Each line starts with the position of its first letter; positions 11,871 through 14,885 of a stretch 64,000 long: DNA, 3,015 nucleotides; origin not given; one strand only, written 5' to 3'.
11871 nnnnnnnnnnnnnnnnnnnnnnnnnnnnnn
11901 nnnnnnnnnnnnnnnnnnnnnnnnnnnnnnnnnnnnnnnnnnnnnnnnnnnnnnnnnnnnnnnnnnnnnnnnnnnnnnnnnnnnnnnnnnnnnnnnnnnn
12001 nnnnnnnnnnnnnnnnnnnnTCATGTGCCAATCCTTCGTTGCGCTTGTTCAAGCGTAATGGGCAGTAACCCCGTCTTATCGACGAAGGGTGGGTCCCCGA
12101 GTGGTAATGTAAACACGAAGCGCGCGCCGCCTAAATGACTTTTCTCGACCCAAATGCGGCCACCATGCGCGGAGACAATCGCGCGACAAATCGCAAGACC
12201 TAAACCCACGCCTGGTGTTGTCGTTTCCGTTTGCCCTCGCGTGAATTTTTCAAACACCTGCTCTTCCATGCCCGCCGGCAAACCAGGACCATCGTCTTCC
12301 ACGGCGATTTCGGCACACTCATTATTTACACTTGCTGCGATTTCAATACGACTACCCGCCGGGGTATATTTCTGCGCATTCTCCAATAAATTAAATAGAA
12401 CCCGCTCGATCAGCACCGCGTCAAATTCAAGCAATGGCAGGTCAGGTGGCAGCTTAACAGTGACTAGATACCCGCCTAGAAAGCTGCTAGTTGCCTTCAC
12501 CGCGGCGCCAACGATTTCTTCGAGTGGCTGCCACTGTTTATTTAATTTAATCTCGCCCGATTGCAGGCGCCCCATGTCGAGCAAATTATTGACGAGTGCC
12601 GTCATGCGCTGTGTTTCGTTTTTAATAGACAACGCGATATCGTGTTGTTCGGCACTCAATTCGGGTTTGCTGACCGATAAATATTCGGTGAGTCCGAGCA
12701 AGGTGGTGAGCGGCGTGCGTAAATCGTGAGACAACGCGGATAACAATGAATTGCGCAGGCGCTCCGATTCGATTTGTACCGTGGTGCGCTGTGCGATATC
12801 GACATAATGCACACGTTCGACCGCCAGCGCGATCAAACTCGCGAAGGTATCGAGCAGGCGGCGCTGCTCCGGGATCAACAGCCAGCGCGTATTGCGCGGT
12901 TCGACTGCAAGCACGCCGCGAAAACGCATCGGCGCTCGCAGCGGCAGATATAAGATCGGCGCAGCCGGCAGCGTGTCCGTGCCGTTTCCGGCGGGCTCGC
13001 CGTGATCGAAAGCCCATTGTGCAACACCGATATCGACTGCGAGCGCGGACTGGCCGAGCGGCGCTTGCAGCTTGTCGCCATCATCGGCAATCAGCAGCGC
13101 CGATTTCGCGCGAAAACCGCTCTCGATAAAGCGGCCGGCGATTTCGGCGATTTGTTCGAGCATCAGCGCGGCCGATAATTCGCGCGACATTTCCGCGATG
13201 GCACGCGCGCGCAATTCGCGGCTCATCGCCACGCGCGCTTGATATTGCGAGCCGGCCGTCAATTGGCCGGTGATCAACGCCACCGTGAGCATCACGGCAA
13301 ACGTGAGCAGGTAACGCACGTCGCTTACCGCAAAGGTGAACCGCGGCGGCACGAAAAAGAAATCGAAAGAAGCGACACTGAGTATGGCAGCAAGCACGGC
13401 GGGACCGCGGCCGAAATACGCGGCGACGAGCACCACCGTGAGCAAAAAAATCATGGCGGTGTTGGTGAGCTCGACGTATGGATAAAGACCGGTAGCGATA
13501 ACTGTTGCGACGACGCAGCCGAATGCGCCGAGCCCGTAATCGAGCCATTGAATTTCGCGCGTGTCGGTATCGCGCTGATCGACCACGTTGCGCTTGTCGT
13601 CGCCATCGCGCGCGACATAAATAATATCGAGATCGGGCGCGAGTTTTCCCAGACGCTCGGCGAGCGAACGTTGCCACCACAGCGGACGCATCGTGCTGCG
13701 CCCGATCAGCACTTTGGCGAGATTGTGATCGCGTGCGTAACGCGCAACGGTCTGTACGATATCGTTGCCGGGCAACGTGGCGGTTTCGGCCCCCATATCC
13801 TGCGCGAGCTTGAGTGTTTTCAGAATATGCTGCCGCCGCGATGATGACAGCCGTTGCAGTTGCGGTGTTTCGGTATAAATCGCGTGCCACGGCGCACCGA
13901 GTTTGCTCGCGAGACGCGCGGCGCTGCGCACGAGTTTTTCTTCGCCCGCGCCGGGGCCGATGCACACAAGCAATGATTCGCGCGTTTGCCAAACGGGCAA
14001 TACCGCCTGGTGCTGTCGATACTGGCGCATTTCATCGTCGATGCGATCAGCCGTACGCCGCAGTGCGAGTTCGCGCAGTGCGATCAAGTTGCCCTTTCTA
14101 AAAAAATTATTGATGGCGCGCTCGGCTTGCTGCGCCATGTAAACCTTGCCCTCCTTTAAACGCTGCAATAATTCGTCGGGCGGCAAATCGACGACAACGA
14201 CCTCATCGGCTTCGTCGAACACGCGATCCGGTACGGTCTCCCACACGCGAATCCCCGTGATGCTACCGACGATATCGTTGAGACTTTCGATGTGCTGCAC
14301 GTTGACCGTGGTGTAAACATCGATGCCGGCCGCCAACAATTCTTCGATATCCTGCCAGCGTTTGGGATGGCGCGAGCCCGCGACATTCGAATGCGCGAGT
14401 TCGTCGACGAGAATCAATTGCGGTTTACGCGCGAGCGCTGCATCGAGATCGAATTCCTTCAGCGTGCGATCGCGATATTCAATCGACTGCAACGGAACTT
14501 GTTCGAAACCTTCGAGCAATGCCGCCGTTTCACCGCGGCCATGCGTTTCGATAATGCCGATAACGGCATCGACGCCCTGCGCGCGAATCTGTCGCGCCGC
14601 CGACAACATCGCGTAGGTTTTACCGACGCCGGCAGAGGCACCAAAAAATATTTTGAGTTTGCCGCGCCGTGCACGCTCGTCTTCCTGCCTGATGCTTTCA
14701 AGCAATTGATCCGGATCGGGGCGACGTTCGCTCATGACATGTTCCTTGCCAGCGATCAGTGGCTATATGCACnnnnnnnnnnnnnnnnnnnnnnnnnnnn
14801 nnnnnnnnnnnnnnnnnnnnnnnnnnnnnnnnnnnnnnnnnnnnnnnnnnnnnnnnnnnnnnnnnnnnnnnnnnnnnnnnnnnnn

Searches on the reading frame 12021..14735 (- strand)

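Call 3: search_protein_families(library=ncbifam, proteins=[window:12021-14735:-])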
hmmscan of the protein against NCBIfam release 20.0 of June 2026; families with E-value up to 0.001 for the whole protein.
window:12021-14735:- (904 aa): 81 families (the best 25 are shown)
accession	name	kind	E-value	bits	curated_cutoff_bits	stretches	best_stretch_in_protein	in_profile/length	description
NF007793.0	PRK10490.1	equivalog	0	1218.9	1123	1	3-887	5-890/895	two-component system sensor histidine kinase KdpD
NF038185.1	KdpD_non_kinase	exception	3.9e-101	339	550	1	4-349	2-343/373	KdpD-like non-kinase potassium sensor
NF006800.0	PRK09303.1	equivalog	6.7e-42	143.8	342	1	659-879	149-377/383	histidine kinase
NF033092.0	HK_WalK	equivalog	5.6e-40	137.5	725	1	647-879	358-594/594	cell wall metabolism sensor histidine kinase WalK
NF046044.1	PnpS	equivalog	3.8e-38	131.5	400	1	644-878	153-390/390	two-component system histidine kinase PnpS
NF047874.1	MASE3_PAS_HK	subfamily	1.8e-37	129.5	560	1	653-879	390-625/655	MASE3 domain-containing sensor histidine kinase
NF007898.0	PRK10604.1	equivalog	7e-37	127.6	478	1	661-879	212-423/433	two-component system sensor histidine kinase RstB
TIGR01386.1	cztS_silS_copS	subfamily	1.5e-36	126.4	292.55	1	666-878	246-457/457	heavy metal sensor histidine kinase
NF041880.1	EPS_EpsF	equivalog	2.1e-36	125.5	900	1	660-875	273-487/492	response regulator EpsF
TIGR02966.1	phoR_proteo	equivalog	6.1e-36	124.1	334.2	1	646-876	99-332/333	phosphate regulon sensor histidine kinase PhoR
TIGR02956.1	TMAO_torS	equivalog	2e-34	118.9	676.5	1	658-881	461-684/967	TMAO reductase system sensor histidine kinase/response regulator TorS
NF047465.1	hybrid_HK_LvrA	exception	8.9e-34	116.6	1200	1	656-888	197-431/819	hybrid histidine kinase/response regulator LvrA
NF040691.1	MtrAB_MtrB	equivalog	3.8e-33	115.3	450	1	658-879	268-492/507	MtrAB system histidine kinase MtrB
NF007004.0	PRK09467.1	equivalog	3.4e-32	111.8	415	1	661-879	232-436/440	two-component system sensor histidine kinase EnvZ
NF011874.0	PRK15347.1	equivalog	3.6e-31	108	852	1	636-881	375-616/921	two component system sensor kinase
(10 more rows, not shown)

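Call 4: search_protein_families(library=pfam, proteins=[window:12021-14735:-])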
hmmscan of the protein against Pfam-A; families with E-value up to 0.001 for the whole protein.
window:12021-14735:- (904 aa): 5 families
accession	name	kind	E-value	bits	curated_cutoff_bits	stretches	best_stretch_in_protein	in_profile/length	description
PF02702.23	KdpD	-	7.7e-100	333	26.1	1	23-232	1-210/210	Osmosensitive K+ channel His kinase sensor domain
PF13493.11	DUF4118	-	2.6e-31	108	28.4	1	400-505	1-106/107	Domain of unknown function (DUF4118)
PF02518.31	HATPase_c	-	1.7e-28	99.7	26.4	1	772-879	2-109/111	Histidine kinase-, DNA gyrase B-, and HSP90-like ATPase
PF00512.31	HisKA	-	1.8e-15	57.1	26.9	1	661-727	2-66/66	His Kinase A (phospho-acceptor) domain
PF13492.12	GAF_3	-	4.3e-15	56.7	27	1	526-641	2-129/129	GAF domain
